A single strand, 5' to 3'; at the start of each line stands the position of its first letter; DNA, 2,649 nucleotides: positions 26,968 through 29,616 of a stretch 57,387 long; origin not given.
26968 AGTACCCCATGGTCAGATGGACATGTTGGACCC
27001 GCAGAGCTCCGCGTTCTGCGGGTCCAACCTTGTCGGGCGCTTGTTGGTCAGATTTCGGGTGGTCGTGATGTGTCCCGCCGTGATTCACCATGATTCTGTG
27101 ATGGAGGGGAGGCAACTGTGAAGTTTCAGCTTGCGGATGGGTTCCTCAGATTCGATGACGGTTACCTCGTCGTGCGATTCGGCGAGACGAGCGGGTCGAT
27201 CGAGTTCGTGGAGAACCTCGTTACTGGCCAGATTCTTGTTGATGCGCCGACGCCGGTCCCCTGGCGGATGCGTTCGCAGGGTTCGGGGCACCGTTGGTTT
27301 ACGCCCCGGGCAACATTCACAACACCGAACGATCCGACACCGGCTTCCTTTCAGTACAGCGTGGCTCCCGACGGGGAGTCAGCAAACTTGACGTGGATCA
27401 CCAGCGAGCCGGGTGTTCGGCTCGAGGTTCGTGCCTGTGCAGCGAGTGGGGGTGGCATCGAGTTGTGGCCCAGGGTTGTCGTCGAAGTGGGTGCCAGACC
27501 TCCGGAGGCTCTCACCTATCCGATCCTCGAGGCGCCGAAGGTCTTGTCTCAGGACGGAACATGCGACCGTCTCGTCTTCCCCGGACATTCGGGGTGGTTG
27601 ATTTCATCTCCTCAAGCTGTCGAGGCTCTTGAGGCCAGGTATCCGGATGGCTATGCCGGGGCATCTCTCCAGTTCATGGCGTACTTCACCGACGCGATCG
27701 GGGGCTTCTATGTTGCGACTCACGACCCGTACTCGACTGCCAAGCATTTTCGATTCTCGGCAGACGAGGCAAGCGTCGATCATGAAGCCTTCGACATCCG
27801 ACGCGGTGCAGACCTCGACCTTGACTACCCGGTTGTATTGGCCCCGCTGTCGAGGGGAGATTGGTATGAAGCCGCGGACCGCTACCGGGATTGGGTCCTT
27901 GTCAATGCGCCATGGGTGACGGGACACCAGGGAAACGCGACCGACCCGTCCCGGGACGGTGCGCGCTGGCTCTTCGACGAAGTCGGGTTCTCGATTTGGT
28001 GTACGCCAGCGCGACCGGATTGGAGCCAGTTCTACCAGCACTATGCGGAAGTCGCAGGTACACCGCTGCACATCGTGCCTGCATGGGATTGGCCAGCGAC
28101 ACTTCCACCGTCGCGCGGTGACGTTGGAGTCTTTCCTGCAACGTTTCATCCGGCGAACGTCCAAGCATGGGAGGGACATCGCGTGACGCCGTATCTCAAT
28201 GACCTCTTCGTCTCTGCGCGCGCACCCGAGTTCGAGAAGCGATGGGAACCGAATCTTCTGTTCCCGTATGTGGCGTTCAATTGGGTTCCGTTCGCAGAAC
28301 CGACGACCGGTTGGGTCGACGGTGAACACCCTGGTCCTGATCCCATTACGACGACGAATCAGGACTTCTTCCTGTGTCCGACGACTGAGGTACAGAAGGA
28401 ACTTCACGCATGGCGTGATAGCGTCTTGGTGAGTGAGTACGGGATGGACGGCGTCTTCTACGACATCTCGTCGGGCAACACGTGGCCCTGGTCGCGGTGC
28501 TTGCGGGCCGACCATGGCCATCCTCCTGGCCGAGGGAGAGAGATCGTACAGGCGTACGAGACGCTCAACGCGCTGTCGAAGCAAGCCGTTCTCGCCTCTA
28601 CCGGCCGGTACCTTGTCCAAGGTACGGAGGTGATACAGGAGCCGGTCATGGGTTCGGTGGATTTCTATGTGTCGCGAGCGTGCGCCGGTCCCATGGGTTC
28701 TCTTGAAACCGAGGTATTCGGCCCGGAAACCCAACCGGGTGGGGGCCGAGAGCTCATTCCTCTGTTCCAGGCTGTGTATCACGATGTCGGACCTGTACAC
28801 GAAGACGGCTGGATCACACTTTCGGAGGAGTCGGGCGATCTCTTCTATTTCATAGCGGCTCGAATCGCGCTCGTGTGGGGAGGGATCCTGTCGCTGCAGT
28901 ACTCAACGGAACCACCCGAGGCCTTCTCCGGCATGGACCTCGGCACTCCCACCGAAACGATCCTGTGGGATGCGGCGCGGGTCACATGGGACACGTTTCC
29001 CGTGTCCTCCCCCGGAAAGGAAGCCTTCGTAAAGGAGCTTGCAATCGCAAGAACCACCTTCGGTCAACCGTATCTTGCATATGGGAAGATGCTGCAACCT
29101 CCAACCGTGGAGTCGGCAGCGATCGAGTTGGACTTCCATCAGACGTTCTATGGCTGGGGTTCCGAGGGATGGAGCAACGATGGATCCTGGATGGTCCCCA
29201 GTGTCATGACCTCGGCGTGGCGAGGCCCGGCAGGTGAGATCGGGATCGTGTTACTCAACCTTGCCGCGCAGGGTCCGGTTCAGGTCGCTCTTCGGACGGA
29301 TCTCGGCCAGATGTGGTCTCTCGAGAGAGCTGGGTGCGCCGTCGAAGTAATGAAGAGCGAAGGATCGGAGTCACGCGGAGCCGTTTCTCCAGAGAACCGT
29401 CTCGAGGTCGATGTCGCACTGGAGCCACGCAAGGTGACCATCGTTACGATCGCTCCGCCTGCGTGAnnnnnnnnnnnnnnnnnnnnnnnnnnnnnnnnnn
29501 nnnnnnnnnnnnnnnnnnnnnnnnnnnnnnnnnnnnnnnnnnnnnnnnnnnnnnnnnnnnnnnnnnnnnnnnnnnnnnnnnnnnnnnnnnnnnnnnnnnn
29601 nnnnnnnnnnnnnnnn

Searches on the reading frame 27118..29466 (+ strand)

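Call 7: search_protein_families(library=pfam, proteins=[window:27118-29466:+])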
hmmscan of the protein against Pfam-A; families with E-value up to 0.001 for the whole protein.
window:27118-29466:+ (782 aa): 1 family
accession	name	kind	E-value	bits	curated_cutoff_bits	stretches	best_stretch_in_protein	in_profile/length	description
PF19773.5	DUF6259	-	2.1e-14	53.8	28.7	1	412-557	163-292/300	Domain of unknown function (DUF6259)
